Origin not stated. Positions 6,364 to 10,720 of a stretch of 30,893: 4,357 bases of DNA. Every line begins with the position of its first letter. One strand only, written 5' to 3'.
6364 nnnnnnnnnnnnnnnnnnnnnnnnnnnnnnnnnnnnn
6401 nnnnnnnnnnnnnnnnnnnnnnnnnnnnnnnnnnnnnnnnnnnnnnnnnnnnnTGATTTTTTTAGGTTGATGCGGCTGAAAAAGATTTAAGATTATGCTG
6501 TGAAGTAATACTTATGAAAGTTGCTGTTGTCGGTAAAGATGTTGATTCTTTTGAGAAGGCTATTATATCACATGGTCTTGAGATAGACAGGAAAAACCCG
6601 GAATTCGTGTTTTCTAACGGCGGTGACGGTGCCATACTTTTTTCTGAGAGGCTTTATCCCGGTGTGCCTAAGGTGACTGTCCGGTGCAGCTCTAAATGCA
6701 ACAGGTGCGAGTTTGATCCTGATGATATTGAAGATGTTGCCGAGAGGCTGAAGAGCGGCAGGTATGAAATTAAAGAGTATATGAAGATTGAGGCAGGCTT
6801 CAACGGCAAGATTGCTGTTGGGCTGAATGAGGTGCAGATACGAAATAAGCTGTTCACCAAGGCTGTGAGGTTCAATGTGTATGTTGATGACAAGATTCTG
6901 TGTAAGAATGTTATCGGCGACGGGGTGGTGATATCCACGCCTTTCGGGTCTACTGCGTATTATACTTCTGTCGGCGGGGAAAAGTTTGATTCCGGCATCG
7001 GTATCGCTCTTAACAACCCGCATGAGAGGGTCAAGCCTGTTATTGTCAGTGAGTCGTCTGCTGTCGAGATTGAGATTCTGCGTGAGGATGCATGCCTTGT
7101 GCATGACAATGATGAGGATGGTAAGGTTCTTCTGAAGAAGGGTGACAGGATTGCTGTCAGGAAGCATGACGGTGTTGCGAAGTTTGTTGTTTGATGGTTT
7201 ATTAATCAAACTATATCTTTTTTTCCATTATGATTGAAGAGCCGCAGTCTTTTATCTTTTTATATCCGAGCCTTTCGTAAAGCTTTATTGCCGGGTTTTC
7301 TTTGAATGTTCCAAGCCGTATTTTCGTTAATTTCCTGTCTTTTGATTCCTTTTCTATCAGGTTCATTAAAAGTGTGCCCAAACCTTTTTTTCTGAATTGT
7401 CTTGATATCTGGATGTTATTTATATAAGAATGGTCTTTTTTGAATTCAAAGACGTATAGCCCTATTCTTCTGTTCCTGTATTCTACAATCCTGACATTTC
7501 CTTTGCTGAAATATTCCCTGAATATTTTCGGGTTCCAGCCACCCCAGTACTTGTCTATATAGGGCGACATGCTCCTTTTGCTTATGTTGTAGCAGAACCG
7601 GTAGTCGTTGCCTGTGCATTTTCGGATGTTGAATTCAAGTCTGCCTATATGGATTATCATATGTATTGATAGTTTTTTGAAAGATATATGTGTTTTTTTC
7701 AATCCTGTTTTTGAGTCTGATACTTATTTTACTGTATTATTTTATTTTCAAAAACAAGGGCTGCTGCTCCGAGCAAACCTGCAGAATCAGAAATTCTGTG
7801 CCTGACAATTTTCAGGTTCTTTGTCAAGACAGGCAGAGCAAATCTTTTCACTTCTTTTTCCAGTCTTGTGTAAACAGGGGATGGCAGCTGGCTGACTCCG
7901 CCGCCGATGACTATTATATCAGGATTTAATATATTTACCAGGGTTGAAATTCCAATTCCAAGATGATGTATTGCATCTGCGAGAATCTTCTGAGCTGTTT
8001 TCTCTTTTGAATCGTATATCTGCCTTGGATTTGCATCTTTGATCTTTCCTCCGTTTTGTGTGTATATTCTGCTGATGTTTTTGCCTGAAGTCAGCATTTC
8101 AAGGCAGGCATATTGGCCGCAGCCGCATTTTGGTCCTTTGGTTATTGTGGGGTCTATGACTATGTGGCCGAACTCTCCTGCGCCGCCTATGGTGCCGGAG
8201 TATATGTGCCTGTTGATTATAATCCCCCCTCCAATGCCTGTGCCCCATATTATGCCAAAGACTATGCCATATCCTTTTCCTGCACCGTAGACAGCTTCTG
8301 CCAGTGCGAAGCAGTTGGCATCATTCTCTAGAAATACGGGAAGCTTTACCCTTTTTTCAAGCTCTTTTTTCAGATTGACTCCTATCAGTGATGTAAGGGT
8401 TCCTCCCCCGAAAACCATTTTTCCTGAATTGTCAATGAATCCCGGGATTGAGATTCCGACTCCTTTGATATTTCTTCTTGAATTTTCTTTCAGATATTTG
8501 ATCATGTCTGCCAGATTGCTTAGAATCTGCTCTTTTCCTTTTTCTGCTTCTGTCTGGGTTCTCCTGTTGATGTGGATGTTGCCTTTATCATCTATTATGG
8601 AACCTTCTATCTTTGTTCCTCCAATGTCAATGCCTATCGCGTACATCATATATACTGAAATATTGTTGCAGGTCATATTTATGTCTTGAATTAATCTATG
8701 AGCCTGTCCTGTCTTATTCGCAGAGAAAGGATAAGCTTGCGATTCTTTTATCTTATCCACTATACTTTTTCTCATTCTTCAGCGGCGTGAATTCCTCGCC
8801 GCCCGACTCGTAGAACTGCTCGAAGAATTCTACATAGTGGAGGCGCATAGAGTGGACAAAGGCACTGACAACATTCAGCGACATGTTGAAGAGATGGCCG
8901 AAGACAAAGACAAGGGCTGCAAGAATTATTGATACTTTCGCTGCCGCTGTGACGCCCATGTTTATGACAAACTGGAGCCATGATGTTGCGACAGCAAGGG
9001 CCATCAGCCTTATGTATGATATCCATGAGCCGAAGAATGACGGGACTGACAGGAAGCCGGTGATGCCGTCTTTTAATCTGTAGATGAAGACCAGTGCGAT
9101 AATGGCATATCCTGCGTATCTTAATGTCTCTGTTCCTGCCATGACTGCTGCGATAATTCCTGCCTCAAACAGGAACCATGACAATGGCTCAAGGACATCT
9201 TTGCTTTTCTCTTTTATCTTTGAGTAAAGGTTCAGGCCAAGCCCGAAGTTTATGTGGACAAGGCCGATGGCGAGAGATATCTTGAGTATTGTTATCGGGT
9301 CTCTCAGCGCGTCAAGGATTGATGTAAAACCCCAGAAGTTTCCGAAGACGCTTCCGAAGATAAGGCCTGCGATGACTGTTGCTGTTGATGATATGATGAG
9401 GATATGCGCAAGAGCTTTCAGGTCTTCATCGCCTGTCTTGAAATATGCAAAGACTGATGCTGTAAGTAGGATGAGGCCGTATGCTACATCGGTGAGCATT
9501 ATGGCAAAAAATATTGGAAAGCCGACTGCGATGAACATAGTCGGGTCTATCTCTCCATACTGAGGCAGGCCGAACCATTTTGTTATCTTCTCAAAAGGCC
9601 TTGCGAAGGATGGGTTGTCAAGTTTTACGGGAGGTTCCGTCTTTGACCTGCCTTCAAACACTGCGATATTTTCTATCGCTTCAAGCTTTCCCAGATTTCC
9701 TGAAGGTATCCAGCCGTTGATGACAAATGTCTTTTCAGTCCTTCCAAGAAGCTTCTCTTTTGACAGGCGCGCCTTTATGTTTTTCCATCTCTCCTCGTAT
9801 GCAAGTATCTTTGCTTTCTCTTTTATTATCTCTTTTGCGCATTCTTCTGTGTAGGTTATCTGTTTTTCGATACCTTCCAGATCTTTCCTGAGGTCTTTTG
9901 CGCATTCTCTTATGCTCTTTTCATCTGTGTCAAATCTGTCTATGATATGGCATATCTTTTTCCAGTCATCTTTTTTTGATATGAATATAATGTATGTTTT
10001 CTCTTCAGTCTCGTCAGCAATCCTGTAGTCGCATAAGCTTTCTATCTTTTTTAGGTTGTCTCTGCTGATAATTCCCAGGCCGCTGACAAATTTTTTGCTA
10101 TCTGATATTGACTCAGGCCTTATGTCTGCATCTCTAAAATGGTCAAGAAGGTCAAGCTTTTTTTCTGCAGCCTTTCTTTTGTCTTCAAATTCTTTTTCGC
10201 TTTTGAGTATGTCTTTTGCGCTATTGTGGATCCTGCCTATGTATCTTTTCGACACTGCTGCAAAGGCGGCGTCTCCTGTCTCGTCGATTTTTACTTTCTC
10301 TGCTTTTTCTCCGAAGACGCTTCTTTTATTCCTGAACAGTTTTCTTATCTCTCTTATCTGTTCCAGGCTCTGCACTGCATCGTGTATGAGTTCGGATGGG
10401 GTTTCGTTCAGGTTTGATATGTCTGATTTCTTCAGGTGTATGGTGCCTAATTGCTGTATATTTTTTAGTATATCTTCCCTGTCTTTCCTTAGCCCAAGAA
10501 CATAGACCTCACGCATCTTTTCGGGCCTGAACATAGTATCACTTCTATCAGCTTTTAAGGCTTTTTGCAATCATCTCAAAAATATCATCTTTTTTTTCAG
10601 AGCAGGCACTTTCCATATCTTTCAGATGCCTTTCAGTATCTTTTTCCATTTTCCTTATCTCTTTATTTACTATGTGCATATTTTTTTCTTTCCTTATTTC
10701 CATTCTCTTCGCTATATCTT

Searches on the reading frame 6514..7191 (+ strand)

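Call 10: search_protein_families(library=pfam, proteins=[window:6514-7191:+], max_evalue=0.001)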
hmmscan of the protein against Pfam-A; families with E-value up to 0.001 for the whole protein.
window:6514-7191:+ (226 aa): 1 family
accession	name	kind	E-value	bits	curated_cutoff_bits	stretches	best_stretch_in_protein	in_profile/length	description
PF20143.4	NAD_kinase_C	-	1.9e-15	57.1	23.7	1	104-225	1-124/126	ATP-NAD kinase C-terminal domain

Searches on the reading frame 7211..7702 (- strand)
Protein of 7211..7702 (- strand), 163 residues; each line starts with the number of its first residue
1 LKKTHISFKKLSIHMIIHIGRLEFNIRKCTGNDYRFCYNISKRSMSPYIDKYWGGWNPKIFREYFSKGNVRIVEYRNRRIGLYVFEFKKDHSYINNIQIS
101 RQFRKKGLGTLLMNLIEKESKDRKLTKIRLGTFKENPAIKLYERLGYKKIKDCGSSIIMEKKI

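Call 10: search_protein_families(library=pfam, proteins=[window:7211-7702:-], max_evalue=0.001)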
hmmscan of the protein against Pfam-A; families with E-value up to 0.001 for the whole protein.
window:7211-7702:- (163 aa): 4 families
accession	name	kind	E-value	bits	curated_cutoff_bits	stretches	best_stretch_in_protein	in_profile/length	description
PF00583.31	Acetyltransf_1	-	2.3e-12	47.6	20.7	1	73-147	38-116/116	Acetyltransferase (GNAT) family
PF13508.13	Acetyltransf_7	-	1.6e-10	41.7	27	1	70-149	5-84/84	Acetyltransferase (GNAT) domain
PF13673.13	Acetyltransf_10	-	3.1e-10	40.5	23.6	1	60-151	21-111/128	Acetyltransferase (GNAT) domain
PF08445.16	FR47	-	1e-08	35.5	22.1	1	86-152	16-82/86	FR47-like protein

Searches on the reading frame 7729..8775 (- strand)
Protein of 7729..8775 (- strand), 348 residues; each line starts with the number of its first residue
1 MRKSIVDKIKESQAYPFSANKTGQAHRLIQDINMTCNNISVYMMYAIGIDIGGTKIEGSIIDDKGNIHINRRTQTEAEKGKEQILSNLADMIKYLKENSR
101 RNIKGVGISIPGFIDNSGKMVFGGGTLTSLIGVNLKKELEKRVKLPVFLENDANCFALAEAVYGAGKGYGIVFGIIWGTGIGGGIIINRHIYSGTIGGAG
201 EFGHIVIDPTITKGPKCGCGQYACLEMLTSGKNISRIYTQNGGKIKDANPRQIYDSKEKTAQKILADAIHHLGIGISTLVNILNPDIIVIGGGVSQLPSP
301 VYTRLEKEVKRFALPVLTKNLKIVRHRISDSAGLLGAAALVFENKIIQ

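Call 10: search_protein_families(library=pfam, proteins=[window:7729-8775:-], max_evalue=0.001)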
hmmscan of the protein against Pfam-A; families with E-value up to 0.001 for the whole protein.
window:7729-8775:- (348 aa): 2 families
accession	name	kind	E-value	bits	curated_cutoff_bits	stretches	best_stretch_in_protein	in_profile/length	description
PF00480.26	ROK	-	2.5e-69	234.5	22.9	1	47-341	2-291/294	ROK family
PF01869.26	BcrAD_BadFG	-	3.2e-06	27.3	31.5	0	47-112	1-71/271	BadF/BadG/BcrA/BcrD ATPase family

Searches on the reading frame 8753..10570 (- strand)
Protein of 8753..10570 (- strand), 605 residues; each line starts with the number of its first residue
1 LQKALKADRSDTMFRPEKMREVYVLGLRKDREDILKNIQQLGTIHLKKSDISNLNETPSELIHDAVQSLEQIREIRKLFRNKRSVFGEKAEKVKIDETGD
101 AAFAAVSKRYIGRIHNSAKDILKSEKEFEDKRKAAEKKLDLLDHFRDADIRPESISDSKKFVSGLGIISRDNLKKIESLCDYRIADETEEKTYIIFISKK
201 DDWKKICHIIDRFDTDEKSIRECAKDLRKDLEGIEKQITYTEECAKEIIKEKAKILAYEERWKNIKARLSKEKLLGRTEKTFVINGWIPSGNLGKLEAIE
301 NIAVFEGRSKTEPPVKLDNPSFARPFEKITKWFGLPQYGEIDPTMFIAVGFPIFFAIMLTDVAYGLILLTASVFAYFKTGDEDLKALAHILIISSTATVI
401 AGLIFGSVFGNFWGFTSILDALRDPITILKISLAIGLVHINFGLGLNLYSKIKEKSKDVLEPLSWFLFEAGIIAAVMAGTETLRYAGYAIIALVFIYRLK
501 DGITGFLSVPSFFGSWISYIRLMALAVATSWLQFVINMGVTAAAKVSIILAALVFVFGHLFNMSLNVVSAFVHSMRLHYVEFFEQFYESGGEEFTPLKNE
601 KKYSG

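Call 10: search_protein_families(library=pfam, proteins=[window:8753-10570:-], max_evalue=0.001)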
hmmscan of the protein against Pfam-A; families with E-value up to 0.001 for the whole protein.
window:8753-10570:- (605 aa): 1 family
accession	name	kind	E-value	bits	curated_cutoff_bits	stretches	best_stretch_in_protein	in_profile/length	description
PF01496.24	V_ATPase_I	-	2.3e-28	99.1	30.7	2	144-378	159-416/815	V-type ATPase 116kDa subunit family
